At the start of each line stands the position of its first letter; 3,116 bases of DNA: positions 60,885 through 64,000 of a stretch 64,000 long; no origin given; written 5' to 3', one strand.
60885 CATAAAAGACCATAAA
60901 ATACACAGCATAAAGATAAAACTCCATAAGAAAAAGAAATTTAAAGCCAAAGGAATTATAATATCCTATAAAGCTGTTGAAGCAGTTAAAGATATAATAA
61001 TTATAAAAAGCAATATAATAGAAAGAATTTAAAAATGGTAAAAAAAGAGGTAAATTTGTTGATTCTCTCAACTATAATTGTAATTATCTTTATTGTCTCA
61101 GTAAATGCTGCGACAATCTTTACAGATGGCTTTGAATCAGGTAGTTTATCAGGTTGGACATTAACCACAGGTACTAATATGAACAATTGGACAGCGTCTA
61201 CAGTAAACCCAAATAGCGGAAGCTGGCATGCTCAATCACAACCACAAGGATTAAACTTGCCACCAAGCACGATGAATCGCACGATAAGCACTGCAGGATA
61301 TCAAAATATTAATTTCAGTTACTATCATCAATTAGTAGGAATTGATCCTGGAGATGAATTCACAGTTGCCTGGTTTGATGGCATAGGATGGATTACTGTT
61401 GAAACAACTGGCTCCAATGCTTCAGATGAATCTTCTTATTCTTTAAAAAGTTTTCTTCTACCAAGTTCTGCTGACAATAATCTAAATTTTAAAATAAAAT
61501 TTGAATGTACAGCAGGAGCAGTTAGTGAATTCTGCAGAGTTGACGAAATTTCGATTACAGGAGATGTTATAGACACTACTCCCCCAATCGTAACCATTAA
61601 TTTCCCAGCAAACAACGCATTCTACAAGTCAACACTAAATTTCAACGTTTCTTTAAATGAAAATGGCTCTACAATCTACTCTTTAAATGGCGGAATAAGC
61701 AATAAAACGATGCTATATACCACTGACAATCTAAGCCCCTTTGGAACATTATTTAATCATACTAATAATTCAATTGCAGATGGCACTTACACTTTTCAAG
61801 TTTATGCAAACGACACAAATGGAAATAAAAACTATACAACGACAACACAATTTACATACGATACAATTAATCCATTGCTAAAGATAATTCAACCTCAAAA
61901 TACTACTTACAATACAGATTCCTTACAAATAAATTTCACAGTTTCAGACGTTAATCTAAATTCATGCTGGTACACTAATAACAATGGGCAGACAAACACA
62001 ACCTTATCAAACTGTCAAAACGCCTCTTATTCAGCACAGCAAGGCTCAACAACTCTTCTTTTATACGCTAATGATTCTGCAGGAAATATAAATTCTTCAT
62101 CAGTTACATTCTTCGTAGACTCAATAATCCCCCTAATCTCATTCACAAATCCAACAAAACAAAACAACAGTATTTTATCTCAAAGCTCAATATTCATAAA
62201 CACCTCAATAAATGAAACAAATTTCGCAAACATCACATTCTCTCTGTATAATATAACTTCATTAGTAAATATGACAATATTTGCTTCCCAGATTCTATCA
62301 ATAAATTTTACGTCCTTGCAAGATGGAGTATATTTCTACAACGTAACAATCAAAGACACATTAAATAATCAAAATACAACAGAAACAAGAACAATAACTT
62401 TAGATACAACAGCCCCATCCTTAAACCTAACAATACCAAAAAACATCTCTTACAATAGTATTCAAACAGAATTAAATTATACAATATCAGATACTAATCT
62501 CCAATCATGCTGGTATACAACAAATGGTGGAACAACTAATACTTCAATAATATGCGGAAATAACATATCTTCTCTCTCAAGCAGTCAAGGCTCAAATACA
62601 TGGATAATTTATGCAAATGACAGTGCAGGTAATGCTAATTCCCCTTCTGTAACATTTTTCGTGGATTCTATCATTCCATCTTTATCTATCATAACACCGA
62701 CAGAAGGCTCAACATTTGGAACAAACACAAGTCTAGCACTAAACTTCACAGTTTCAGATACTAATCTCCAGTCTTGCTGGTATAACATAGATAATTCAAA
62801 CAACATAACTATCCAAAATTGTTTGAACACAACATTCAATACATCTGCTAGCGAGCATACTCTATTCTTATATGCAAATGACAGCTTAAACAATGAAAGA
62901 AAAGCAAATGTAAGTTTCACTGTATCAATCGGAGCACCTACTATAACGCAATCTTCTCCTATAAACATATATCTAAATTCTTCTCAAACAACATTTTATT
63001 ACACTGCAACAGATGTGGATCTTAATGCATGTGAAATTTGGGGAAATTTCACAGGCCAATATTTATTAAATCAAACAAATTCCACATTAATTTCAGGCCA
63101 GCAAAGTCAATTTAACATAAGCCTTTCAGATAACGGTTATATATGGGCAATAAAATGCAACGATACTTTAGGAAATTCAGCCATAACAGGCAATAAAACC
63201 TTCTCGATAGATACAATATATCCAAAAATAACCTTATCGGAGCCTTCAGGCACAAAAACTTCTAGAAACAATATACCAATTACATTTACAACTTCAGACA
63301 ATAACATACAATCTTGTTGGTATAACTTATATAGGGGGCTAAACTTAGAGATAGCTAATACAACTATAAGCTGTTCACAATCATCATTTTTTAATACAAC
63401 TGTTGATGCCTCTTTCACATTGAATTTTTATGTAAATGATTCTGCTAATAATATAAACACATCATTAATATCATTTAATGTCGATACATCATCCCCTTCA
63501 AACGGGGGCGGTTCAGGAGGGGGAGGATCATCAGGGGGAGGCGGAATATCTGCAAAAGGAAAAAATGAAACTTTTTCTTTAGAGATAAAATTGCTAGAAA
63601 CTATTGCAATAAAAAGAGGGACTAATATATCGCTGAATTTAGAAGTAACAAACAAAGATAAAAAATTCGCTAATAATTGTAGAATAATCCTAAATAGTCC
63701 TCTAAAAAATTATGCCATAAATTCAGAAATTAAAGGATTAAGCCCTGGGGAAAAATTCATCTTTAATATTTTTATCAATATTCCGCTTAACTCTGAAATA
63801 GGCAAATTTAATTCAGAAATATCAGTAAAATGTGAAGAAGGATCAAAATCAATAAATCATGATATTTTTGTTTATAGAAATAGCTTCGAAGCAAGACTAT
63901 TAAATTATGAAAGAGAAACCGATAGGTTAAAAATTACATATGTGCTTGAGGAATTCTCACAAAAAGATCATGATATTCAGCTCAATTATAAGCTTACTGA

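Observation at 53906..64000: Surface-protein paralog cluster built on a shared, previously uncharacterised N-terminal domain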

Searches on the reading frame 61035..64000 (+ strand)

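Call 7: search_protein_families(library=pfam, proteins=[window:61035-64000:+], max_evalue=1)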
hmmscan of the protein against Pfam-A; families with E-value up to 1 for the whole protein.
window:61035-64000:+ (988 aa): 8 families
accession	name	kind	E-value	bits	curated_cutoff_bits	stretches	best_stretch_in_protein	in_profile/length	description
PF19077.6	Big_13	-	9.2e-15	55.4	27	3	239-277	64-102/102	Bacterial Ig-like domain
PF07495.19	Y_Y_Y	-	0.00014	22.1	26.6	1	247-273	35-62/65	Y_Y_Y domain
PF13754.12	Big_3_4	-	0.00018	21.8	27.3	1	239-304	23-85/106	Domain of unknown function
PF09136.16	Glucodextran_B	-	0.00083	19.7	27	2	461-544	1-82/83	Glucodextranase, domain B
PF17957.7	Big_7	-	0.001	20.1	24.1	2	548-608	1-66/70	Bacterial Ig domain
PF23265.1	Ig-like_KY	-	0.016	15.8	27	1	178-274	28-115/129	KY-like, immunoglobulin-like domain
PF12245.14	Big_3_2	-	0.016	15.8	23.3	0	245-276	91-121/122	Bacterial Ig-like domain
PF15418.12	DUF4625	-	0.035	14.8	27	0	246-270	102-126/131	Domain of unknown function (DUF4625)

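Call 51: search_protein_families(library=ncbifam, proteins=[window:61035-64000:+], max_evalue=0.01)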
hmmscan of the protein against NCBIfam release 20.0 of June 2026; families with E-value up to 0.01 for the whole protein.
window:61035-64000:+ (988 aa): 0 families
